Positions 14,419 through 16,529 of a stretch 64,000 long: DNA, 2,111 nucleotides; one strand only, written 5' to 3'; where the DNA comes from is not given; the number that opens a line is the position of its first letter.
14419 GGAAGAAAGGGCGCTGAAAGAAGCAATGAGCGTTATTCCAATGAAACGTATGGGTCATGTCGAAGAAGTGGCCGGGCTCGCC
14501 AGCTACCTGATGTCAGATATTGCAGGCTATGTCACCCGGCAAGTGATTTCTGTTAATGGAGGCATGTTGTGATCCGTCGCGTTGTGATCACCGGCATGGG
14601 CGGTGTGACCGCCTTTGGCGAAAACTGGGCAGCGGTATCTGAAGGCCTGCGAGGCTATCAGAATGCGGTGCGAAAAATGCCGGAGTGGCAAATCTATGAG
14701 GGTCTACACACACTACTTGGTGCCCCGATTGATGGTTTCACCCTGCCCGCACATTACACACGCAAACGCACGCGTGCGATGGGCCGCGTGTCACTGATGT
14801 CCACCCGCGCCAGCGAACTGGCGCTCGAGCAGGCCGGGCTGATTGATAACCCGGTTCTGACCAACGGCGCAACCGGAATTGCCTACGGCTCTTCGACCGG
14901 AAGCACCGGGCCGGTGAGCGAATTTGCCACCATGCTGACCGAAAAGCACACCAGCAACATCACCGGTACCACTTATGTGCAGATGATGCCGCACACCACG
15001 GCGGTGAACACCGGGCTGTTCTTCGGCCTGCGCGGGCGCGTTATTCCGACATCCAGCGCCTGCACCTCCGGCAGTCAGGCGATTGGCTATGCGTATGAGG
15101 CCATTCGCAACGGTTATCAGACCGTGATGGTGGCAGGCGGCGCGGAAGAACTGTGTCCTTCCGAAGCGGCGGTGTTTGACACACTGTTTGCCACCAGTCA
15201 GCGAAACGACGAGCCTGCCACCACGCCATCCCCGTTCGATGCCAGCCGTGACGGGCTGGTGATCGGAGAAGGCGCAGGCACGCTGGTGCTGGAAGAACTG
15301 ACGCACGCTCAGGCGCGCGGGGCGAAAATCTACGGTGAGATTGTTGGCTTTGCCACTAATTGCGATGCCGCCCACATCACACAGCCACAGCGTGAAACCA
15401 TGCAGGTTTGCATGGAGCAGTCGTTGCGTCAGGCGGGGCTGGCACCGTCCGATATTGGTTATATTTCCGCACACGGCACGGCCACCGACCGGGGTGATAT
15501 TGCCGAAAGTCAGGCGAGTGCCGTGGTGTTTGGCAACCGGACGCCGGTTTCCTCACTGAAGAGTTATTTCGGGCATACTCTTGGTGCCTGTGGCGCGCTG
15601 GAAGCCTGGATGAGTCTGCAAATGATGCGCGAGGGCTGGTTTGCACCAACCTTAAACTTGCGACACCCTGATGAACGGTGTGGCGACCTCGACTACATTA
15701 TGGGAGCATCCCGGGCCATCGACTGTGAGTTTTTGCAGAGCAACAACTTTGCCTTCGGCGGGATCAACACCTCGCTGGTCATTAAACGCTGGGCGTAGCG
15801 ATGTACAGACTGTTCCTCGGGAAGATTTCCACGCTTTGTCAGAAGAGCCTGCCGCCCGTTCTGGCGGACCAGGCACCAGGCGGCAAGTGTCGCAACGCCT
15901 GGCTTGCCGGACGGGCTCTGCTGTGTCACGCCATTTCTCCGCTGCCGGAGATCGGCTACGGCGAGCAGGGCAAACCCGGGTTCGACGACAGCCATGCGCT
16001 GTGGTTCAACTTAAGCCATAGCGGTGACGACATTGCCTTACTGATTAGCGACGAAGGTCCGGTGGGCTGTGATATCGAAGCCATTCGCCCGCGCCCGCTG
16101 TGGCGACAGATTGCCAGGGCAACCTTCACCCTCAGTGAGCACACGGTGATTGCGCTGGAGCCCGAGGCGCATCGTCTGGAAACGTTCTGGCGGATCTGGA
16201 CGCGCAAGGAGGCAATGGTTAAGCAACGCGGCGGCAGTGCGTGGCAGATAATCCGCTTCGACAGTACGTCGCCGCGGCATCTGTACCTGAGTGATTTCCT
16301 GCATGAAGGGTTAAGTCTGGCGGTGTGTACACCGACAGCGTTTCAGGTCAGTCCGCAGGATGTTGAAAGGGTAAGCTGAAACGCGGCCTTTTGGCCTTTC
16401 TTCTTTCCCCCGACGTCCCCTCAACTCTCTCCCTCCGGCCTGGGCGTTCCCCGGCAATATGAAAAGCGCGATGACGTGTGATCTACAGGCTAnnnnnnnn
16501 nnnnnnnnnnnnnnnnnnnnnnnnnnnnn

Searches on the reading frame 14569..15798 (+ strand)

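Call 18: search_protein_families(library=pfam, proteins=[window:14569-15798:+], max_evalue=0.01)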
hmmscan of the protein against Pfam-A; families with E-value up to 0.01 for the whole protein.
window:14569-15798:+ (409 aa): 3 families
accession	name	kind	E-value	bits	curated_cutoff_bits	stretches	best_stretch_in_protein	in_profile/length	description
PF00109.32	ketoacyl-synt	-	1.6e-37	129.9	20.8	1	3-247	2-252/252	Beta-ketoacyl synthase, N-terminal domain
PF02801.28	Ketoacyl-synt_C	-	6.7e-29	100.8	20.8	1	255-364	1-118/119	Beta-ketoacyl synthase, C-terminal domain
PF00108.29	Thiolase_N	-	0.00023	21.1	26.4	1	163-201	83-121/260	Thiolase, N-terminal domain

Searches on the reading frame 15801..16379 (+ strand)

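Call 18: search_protein_families(library=pfam, proteins=[window:15801-16379:+], max_evalue=0.01)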
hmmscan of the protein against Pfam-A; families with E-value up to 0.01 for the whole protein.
window:15801-16379:+ (192 aa): 1 family
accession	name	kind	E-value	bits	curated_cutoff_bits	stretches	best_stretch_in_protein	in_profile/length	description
PF01648.25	ACPS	-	1.3e-11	44.9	25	1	87-160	1-83/111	4'-phosphopantetheinyl transferase superfamily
